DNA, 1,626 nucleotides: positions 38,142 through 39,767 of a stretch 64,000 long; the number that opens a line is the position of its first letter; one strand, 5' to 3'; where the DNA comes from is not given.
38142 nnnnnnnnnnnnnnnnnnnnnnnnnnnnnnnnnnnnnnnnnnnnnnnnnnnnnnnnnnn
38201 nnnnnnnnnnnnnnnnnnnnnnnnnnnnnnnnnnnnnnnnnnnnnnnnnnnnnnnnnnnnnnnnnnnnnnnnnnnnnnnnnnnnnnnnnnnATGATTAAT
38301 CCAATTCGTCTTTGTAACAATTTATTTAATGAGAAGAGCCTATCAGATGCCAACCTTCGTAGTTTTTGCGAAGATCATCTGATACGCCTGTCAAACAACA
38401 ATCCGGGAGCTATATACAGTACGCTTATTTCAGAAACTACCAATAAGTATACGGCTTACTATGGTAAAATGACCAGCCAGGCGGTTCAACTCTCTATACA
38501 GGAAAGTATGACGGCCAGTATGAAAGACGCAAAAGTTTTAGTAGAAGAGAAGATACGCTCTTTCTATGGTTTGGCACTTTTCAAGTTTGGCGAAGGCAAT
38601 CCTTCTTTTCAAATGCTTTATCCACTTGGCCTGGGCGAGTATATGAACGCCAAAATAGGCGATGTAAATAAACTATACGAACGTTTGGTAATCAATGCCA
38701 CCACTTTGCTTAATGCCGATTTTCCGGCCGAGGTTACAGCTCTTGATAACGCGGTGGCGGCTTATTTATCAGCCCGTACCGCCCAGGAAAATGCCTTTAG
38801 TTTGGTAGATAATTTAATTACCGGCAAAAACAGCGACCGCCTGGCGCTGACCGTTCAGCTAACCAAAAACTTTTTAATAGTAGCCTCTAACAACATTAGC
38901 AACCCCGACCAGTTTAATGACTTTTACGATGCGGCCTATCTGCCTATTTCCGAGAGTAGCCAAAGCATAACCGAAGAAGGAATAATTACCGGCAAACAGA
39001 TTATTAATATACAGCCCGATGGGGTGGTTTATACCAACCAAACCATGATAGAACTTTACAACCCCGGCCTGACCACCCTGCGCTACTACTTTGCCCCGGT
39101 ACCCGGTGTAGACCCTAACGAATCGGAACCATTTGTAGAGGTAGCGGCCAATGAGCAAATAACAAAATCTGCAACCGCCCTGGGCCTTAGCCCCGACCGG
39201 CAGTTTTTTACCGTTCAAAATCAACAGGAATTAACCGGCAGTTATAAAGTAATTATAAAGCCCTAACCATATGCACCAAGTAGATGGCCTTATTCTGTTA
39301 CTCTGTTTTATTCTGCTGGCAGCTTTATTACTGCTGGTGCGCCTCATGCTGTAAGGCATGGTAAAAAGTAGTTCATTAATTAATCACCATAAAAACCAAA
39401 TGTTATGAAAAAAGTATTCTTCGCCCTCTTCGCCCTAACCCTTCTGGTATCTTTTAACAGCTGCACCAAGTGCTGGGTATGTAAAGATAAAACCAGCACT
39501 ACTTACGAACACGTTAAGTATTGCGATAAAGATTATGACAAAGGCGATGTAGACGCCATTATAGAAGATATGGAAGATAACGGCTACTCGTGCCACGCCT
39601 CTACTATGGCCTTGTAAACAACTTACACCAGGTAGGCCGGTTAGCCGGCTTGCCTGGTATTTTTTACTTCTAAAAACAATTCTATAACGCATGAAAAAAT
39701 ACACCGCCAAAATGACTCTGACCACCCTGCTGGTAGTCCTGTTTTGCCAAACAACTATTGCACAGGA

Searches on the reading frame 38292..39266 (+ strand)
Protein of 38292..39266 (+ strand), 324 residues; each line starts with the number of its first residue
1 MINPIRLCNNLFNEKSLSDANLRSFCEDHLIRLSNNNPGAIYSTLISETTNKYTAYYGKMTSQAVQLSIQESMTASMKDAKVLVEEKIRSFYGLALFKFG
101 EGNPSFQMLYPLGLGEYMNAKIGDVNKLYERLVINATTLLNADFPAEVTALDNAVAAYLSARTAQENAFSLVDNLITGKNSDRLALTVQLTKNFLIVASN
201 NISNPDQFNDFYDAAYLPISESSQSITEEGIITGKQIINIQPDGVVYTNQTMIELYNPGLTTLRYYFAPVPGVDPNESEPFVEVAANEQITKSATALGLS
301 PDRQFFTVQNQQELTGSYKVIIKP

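Call 4: search_protein_families(library=pfam, proteins=[window:38292-39266:+], max_evalue=0.01)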
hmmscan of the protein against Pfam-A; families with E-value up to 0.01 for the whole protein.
window:38292-39266:+ (324 aa): 0 families

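Call 15: find_encoding_contigs(protein=window:38292-39266:+, flank=10000, max_places=10)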
Protein window:38292-39266:+ (324 aa): no gene with exactly this product is on record in the collection.

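Call 27: search_protein_families(library=ncbifam, proteins=[window:38292-39266:+], max_evalue=0.01)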
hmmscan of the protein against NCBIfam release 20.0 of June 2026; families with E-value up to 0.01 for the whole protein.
window:38292-39266:+ (324 aa): 0 families

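Call 28: search_protein_families(library=phrogs, proteins=[window:38292-39266:+], max_evalue=0.01)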
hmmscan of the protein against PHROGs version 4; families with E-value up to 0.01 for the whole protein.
window:38292-39266:+ (324 aa): 0 families

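Call 30: find_homologous_proteins(query=window:38292-39266:+)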
Query window:38292-39266:+ (324 aa): 20 proteins with E <= 0.001 among 2419 candidates.
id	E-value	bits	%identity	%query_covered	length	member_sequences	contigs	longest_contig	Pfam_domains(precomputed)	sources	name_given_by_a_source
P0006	1.7e-207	705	100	100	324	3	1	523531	-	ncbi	ncbi:MAG: hypothetical protein U0T74_09355 [Chitinophagales bacterium]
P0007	7.6e-165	565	81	100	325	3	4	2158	-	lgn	-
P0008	7.1e-84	300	49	99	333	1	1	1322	-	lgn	-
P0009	1.3e-83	299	47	99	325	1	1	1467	-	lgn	-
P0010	5.2e-80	287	49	96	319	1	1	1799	-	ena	-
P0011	1.3e-77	279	53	80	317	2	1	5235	-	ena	-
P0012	4.5e-77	277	45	99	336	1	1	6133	-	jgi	jgi:hypothetical protein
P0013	1.2e-76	276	56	76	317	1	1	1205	-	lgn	-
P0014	1.4e-75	272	45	99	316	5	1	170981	-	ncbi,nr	ncbi:MAG: hypothetical protein IPN22_04085 [Bacteroidetes bacterium]|nr:hypothetical protein [Bacter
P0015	5.5e-75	270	46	99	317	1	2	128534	-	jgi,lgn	jgi:hypothetical protein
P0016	1.4e-74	269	51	82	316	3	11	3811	-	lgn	-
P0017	2.0e-73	265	49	85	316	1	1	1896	-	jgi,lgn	jgi:hypothetical protein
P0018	1.4e-72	263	45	99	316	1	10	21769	-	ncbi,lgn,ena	-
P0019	1.8e-72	262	52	76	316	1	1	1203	-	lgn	-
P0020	1.3e-71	259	50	80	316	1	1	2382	-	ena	-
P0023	7.6e-60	221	47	72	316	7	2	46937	-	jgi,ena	-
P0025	9.3e-49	184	40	84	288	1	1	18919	-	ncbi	ncbi:MAG: hypothetical protein V4615_09215, partial [Bacteroidota bacterium]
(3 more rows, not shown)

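Call 31: find_encoding_contigs(protein=P0014, flank=8000, max_places=3)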
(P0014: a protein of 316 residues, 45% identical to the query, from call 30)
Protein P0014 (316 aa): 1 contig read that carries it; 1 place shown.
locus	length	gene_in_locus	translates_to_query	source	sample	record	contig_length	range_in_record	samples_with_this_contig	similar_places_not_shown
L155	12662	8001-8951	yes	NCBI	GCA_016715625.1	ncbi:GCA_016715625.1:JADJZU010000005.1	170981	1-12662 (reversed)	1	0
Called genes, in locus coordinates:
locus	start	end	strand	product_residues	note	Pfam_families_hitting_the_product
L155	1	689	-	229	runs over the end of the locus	PF25023:TEN_YD-shell, PF05593:RHS_repeat (faint)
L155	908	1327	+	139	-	-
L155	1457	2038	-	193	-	PF07974:EGF_2 (weak)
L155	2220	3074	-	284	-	-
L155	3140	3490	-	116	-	PF04237:YjbR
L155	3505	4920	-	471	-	PF13428:TPR_14 (faint), PF13432:TPR_16 (faint), PF14559:TPR_19 (faint), PF13424:TPR_12 (faint), PF13431:TPR_17 (faint), PF00515:TPR_1 (faint), PF07719:TPR_2 (faint), PF13181:TPR_8 (faint)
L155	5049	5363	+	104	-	-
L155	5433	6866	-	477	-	-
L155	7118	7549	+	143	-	PF04397:LytTR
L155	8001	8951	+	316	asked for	-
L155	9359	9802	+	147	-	PF01391:Collagen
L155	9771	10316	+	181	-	PF13884:Peptidase_S74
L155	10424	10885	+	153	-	-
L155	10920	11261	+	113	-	PF13036:LpoB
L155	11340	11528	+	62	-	-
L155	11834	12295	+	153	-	-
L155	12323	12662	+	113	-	PF19672:DUF6175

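Call 32: find_encoding_contigs(protein=P0015, flank=8000, max_places=3)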
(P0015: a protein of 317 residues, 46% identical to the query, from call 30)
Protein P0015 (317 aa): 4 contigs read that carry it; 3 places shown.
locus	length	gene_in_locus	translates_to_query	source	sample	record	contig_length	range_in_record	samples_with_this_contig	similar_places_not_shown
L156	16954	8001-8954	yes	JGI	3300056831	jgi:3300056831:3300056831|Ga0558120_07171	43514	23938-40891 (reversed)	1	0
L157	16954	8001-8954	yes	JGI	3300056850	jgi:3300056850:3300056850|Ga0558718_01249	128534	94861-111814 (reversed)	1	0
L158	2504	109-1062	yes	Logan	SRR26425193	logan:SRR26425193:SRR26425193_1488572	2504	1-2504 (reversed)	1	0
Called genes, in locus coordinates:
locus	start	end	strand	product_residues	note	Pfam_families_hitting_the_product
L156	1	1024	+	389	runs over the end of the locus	PF00465:Fe-ADH, PF13685:Fe-ADH_2, PF25137:ADH_Fe_C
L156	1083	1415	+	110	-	PF07411:DUF1508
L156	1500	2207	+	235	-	PF00117:GATase, PF07722:Peptidase_C26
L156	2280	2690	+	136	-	PF13366:PDDEXK_3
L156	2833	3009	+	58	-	-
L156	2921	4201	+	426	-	PF00171:Aldedh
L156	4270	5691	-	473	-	-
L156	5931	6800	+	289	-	-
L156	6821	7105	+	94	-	-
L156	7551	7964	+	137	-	-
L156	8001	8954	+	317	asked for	-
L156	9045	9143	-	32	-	-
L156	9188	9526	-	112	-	PF00436:SSB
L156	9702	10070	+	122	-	PF09889:DUF2116 (weak)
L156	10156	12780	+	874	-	PF14870:PSII_BNR (faint), PF15902:Sortilin-Vps10 (faint), PF25852:DUF6242_C (faint), PF02012:BNR (faint), PF18962:Por_Secre_tail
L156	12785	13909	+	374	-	PF03301:Trp_dioxygenase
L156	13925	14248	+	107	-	-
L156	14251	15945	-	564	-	PF01368:DHH, PF02272:DHHA1, PF17768:RecJ_OB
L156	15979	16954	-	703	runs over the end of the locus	PF00082:Peptidase_S8, PF13573:SprB (weak), PF18962:Por_Secre_tail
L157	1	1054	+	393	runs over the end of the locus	PF00465:Fe-ADH, PF13685:Fe-ADH_2, PF25137:ADH_Fe_C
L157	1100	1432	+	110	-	PF07411:DUF1508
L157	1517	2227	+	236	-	PF00117:GATase, PF07722:Peptidase_C26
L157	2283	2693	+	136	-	PF13366:PDDEXK_3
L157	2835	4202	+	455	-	PF00171:Aldedh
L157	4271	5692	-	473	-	-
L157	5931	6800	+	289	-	-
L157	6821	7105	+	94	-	-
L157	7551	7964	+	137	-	-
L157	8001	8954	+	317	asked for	-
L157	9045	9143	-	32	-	-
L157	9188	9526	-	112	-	PF00436:SSB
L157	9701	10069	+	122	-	PF09889:DUF2116 (faint)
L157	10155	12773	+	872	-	PF15902:Sortilin-Vps10 (faint), PF02012:BNR (faint), PF18962:Por_Secre_tail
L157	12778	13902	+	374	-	PF03301:Trp_dioxygenase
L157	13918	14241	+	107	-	-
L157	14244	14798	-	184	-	PF02272:DHHA1, PF17768:RecJ_OB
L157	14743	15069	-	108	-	-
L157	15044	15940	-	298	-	PF01368:DHH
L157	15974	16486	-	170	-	PF18962:Por_Secre_tail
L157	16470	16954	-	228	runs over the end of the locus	PF00082:Peptidase_S8, PF13573:SprB (weak)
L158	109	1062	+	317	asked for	-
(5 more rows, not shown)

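Call 33: find_encoding_contigs(protein=P0007, flank=8000, max_places=6)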
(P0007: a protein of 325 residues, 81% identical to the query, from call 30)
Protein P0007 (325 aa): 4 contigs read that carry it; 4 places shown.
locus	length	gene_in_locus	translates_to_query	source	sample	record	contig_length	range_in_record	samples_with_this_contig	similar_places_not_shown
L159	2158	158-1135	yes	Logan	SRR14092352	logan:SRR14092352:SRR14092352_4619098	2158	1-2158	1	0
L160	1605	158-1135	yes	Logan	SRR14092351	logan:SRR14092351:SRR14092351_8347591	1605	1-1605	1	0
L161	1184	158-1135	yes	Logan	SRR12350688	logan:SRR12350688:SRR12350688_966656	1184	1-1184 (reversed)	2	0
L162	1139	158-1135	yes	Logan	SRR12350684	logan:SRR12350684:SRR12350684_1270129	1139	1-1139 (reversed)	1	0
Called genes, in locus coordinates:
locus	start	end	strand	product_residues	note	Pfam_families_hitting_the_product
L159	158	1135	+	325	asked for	-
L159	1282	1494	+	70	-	-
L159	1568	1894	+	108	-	-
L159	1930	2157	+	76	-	?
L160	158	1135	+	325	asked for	-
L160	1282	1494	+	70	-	-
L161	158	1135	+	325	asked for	-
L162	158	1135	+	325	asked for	-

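Call 39: find_encoding_contigs(protein=P0018, flank=8000, max_places=4)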
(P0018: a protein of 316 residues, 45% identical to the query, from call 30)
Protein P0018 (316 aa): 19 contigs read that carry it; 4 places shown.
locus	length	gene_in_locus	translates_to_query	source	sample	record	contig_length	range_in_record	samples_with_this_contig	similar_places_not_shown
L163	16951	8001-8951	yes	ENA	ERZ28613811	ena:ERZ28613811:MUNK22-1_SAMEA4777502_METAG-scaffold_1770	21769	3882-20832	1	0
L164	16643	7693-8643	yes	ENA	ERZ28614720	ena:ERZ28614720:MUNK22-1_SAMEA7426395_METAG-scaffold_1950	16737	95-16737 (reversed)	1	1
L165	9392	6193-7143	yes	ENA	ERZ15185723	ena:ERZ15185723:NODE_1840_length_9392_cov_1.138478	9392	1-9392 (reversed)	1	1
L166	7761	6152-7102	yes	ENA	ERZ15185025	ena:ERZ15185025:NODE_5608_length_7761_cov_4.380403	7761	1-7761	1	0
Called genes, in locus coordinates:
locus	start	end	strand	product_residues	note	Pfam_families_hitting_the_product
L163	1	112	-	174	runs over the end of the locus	PF00578:AhpC-TSA, PF08534:Redoxin, PF00085:Thioredoxin (weak), PF13098:Thioredoxin_2, PF13905:Thioredoxin_8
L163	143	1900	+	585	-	PF19494:DUF6029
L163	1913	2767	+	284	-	PF11551:Omp28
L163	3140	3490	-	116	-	PF04237:YjbR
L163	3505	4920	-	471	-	PF13428:TPR_14 (faint), PF13432:TPR_16 (faint), PF14559:TPR_19 (faint), PF13431:TPR_17 (faint), PF00515:TPR_1 (faint), PF07719:TPR_2 (faint), PF13181:TPR_8 (faint)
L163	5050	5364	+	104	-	-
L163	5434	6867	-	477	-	-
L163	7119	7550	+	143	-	PF04397:LytTR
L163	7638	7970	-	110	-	-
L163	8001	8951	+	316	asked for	-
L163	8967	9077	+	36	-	-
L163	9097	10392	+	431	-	PF01391:Collagen (weak), PF13884:Peptidase_S74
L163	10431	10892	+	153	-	-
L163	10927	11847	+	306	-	PF03783:CsgG (weak), PF13036:LpoB (weak)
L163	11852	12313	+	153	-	-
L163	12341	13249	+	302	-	PF19672:DUF6175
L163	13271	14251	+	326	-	-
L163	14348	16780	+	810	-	PF01588:tRNA_bind, PF03483:B3_4, PF03484:B5, PF17759:tRNA_synthFbeta, PF03147:FDX-ACB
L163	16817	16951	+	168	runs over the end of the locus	PF13432:TPR_16 (faint), PF13431:TPR_17 (faint), PF00515:TPR_1 (faint), PF07719:TPR_2 (faint), PF13176:TPR_7 (faint), PF13181:TPR_8 (faint), PF13424:TPR_12 (faint), PF14559:TPR_19 (weak), +1 more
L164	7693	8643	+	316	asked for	-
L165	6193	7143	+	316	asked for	-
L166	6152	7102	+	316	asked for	-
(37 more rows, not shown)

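Call 40: find_encoding_contigs(protein=P0023, flank=8000, max_places=3)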
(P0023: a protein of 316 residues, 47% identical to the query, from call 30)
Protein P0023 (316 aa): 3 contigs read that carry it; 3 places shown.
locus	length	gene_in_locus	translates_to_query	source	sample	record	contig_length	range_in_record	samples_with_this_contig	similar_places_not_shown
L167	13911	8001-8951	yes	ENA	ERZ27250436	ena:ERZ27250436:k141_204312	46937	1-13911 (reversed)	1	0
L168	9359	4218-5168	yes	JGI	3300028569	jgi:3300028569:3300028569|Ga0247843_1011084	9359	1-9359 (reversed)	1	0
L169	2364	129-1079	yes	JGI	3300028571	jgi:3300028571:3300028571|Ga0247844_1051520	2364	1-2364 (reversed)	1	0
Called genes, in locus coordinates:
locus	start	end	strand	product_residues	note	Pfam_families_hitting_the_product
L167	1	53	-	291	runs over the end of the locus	PF00698:Acyl_transf_1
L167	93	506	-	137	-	PF01242:PTPS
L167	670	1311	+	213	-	PF01048:PNP_UDP_1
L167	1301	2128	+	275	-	PF02621:VitK2_biosynth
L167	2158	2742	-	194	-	PF14066:DUF4256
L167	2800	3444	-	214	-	PF01596:Methyltransf_3, PF13578:Methyltransf_24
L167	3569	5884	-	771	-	PF13620:CarboxypepD_reg, PF13715:CarbopepD_reg_2, PF07715:Plug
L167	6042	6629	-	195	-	PF03803:Scramblase, PF04525:LOR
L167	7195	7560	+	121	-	-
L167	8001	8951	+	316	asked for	-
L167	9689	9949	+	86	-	-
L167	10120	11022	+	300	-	PF00050:Kazal_1 (weak), PF07648:Kazal_2 (faint), PF00801:PKD, PF18911:PKD_4, PF18962:Por_Secre_tail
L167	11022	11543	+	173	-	PF07606:DUF1569 (weak), PF12867:DinB_2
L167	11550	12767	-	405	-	PF10503:Esterase_PHB, PF20434:BD-FAE (faint), PF00326:Peptidase_S9, PF19408:PKD_6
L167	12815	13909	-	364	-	?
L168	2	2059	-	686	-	?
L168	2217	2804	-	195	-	PF03803:Scramblase, PF04525:LOR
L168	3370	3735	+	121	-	-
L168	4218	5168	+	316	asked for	-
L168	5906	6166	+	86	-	-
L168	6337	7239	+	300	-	PF00050:Kazal_1 (weak), PF07648:Kazal_2 (faint), PF00801:PKD, PF18911:PKD_4, PF18962:Por_Secre_tail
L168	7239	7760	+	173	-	PF07606:DUF1569 (weak), PF12867:DinB_2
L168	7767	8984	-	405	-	PF10503:Esterase_PHB, PF20434:BD-FAE (faint), PF00326:Peptidase_S9, PF19408:PKD_6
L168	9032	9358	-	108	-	?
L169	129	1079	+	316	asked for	-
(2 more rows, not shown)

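Call 41: find_encoding_contigs(protein=P0025, flank=8000, max_places=3)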
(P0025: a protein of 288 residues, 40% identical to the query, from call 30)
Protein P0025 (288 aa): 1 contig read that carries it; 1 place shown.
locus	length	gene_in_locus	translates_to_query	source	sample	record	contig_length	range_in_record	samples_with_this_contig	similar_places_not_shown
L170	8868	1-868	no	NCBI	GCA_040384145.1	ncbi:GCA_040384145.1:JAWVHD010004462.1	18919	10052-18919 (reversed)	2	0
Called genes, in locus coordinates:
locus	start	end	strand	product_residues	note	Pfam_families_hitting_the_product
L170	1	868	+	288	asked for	?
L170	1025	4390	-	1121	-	PF08471:Ribonuc_red_2_N, PF02867:Ribonuc_red_lgC, PF12637:TSCPD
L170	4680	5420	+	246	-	PF01884:PcrB, PF00977:His_biosynth, PF01207:Dus (weak)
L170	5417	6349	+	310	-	PF16745:RsgA_N, PF01926:MMR_HSR1 (faint), PF03193:RsgA_GTPase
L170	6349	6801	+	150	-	PF02580:Tyr_Deacylase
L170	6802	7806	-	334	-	PF11551:Omp28, PF18962:Por_Secre_tail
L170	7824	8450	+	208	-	PF04299:FMN_bind_2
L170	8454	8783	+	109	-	PF01503:PRA-PH (weak), PF03819:MazG, PF12643:MazG-like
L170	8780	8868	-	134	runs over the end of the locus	-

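Call 47: search_protein_families(library=pfam, proteins=[L157:5931-6800:+, L157:6821-7105:+, L157:4271-5692:-, L168:3370-3735:+, L168:2217-2804:-, L155:5049-5363:+, L155:5433-6866:-], max_evalue=0.1)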
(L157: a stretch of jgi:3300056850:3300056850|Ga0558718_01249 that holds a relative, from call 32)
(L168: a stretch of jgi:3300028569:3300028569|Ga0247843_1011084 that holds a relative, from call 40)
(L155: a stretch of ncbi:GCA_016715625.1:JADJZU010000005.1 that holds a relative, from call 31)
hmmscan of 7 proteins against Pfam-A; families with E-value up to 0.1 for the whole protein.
L157:5931-6800:+ (289 aa): 0 families

L157:6821-7105:+ (94 aa): 0 families

L157:4271-5692:- (473 aa): 2 families
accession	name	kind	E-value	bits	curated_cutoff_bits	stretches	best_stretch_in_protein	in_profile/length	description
PF00486.34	Trans_reg_C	-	0.0099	16.4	26.2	0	136-187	8-59/77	Transcriptional regulatory protein, C terminal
PF07719.23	TPR_2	-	0.011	16.2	27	0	350-377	4-31/34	Tetratricopeptide repeat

L168:3370-3735:+ (121 aa): 3 families
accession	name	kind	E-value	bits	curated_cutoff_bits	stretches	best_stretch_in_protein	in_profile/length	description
PF13037.11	DUF3898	-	0.00072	20.1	25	1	85-121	53-89/90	Domain of unknown function (DUF3898)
PF04397.21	LytTR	-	0.0031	18.1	22.6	1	22-94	2-68/98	LytTr DNA-binding domain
PF20010.5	Collagen_trimer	-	0.062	13.8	23.8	0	13-27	29-43/49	Collagen trimerization domain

L168:2217-2804:- (195 aa): 1 family
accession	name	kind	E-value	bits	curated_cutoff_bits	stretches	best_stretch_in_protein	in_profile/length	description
PF03803.21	Scramblase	-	4.6e-15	56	25.4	1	19-192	39-217/221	Scramblase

L155:5049-5363:+ (104 aa): 0 families

L155:5433-6866:- (477 aa): 1 family
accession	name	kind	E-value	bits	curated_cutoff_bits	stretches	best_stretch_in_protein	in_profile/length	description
PF15059.11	Speriolin_C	-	0.074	13.4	27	0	37-85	67-116/148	Speriolin C-terminus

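Call 50: search_solved_structures(query=A1, max_evalue=1)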
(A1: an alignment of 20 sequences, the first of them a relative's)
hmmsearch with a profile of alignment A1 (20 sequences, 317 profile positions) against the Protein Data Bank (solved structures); distinct sequences matched with E-value up to 1: 0.

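Call 58: predict_structure(alignment_id=A1)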
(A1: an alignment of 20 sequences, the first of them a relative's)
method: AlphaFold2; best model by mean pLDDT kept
length: 324 residues; sequences in the alignment: 20
mean_pLDDT: 86.0   pTM: 0.51
mean pLDDT of the five models: 86.0, 85.2, 85.1, 84.3, 82.9
residues with pLDDT >= 90: 155; 70-90: 143; 50-70: 14; < 50: 12
segments of 3 or more residues with pLDDT < 50: 1-8, 220-223
pLDDT, mean of each block of 10 residues (from residue 1): 48 72 84 84 89 90 87 92 93 92 90 90 89 94 94 94 91 87 88 84 75 64 71 92 79 92 93 84 94 93 92 92 84
secondary structure, 60 per line:
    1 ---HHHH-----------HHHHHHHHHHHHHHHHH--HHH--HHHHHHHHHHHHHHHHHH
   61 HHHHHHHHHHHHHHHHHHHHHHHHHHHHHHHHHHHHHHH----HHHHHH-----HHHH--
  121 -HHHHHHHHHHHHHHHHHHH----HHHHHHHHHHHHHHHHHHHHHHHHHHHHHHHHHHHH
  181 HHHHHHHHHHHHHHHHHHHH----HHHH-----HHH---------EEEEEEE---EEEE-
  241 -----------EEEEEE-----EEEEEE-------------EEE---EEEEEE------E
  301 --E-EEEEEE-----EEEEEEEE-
elements in order: H4-7 H19-35 H43-99 H104-109 H115-118 H122-140 H145-200 H205-208 E226-232 E236-239 E252-257 E263-268 E282-284 E288-293 E305-310 E316-323

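Call 62: fold_search(model_id=the predicted structure, library=pdb)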
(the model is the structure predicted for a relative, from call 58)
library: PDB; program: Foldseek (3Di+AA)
matches with E <= 10: 1084; with E <= 0.001: 1
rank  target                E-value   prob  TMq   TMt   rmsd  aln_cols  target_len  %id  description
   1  7a02_A                9.6e-04  1.00  0.19  0.42   5.5       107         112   13  Bacillus endospore appendages form a novel family of disulfide-linked pili (released 2021-04-28)
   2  9c4k_B                1.7e-03  0.77  0.19  0.06  46.4       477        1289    8  Yersinia entomophaga holotoxin complex in prepore conformation (released 2025-12-31)
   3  6rw6_A                2.2e-03  0.60  0.16  0.04  44.1       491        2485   10  Cryo-EM structure of Photorhabdus luminescens TcdA1 (released 2019-10-23)
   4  7fcn_A                2.3e-03  1.00  0.20  0.59   6.4       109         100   13  Crystal strcture of PirA insecticidal protein from Photorhabdus akhurstii (released 2022-07-20)
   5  3x0t_A                2.4e-03  1.00  0.22  0.58   5.0       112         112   11  Crystal structure of PirA (released 2015-08-26)
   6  6rw8_A                3.3e-03  0.66  0.19  0.04  42.3       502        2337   10  Cryo-EM structure of Xenorhabdus nematophila XptA1 (released 2019-10-23)
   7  8e8w_B                4.2e-03  0.96  0.18  0.14  21.4       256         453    8  Crystal structure of SznF from Streptomyces achromogenes var. streptozoticus NRRL 2697 mononuclear Fe(II) structure on (released 2023-08-30)
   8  9cbc_B                4.4e-03  0.57  0.18  0.05  36.1       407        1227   10  Yersinia entomophaga holotoxin complex in pore conformation (released 2025-12-31)
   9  3h8u_B                4.9e-03  1.00  0.21  0.52   4.7       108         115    9  Crystal structure of uncharacterized conserved protein with double-stranded beta-helix domain (YP_001338853.1) from Kl (released 2009-05-12)
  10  8tqe_A                5.4e-03  0.47  0.16  0.04  45.6       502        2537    9  XptA2 wild type (released 2023-09-27)
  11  9l24_A                6.7e-03  1.00  0.20  0.10  12.8       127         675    8  cryo-EM structure of Vitamin K-dependent gamma-carboxylase complexed with Matrix Gla protein (released 2025-10-22)
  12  9bvk_A                6.7e-03  1.00  0.19  0.10  12.7       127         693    8  Vitamin K-dependent gamma-carboxylase with factor IX propeptide and glutamate-rich region and with vitamin K hydroquin (released 2025-01-22)
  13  9wfc_A                8.2e-03  1.00  0.20  0.11  13.3       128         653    8  Cryo-EM structure of GGCX-MGP complex (released 2026-04-01)
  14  6b8w_A                9.0e-03  1.00  0.21  0.64   4.5       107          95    7  1.9 Angstrom Resolution Crystal Structure of Cupin_2 Domain (pfam 07883) of XRE Family Transcriptional Regulator from  (released 2017-10-25)
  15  3x0t_B                9.0e-03  1.00  0.22  0.59   4.8       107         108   11  Crystal structure of PirA (released 2015-08-26)
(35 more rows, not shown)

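Call 68: find_related_loci(query=A1, collection=viral_contigs, flank=6000)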
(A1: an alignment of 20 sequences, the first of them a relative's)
Query A1 (324 aa) in viral_contigs; peptide patterns used: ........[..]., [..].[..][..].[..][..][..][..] (x = any residue, [..] = any of these).
275 stretches matched a pattern, but none encodes a relative of the query by tblastn (E <= 1e-3).

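Call 69: search_dna_similar(query=window:38292-39266:+, collection=plasmids, mode=protein, max_evalue=0.001)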
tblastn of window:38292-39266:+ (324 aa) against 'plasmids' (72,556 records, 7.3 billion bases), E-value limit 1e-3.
No match.

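Call 75: search_protein_families(library=padloc, proteins=[window:38292-39266:+], max_evalue=0.01)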
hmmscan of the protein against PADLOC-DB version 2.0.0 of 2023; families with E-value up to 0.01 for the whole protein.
window:38292-39266:+ (324 aa): 0 families

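Call 111: search_protein_representatives(alignment_id=A1)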
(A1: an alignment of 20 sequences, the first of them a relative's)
Query: 20 sequences, 317 profile positions. Proteins with E-value up to 0.001 (for the whole library): 1050; up to 1e-10: 589; up to 1e-30: 159. The best 150 are listed.
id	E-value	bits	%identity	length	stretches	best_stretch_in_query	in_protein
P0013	3.1e-151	519.6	-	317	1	1-316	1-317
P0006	4.4e-136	469.8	-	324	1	1-316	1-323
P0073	4.2e-123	427.1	-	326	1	1-315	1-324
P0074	2.7e-116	404.7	-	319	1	1-315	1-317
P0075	5.5e-104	364.3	-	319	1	1-316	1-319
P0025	1.2e-99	350.0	-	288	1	49-316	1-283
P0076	1.7e-98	346.3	-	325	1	1-225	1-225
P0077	9.3e-95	334.0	-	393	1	1-308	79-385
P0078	1.7e-94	333.2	-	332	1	1-222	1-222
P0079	6.4e-93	327.9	-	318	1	1-315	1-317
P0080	2.9e-89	315.9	-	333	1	1-259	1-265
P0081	4.3e-88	312.1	-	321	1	1-316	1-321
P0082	2.1e-86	306.6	-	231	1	1-225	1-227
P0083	1.2e-80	287.7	-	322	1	1-315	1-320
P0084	9.2e-80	284.7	-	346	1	1-315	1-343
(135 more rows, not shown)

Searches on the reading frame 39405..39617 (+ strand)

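Call 4: search_protein_families(library=pfam, proteins=[window:39405-39617:+], max_evalue=0.01)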
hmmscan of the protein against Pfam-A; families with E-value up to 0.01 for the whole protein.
window:39405-39617:+ (70 aa): 0 families

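Call 27: search_protein_families(library=ncbifam, proteins=[window:39405-39617:+], max_evalue=0.01)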
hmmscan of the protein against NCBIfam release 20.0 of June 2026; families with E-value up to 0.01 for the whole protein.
window:39405-39617:+ (70 aa): 1 family
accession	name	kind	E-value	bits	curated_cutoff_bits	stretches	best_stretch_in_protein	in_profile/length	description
NF050142.1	PG1828_fam_lipo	equivalog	0.0086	16.8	50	0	1-22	1-21/59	PG1828 family lipoprotein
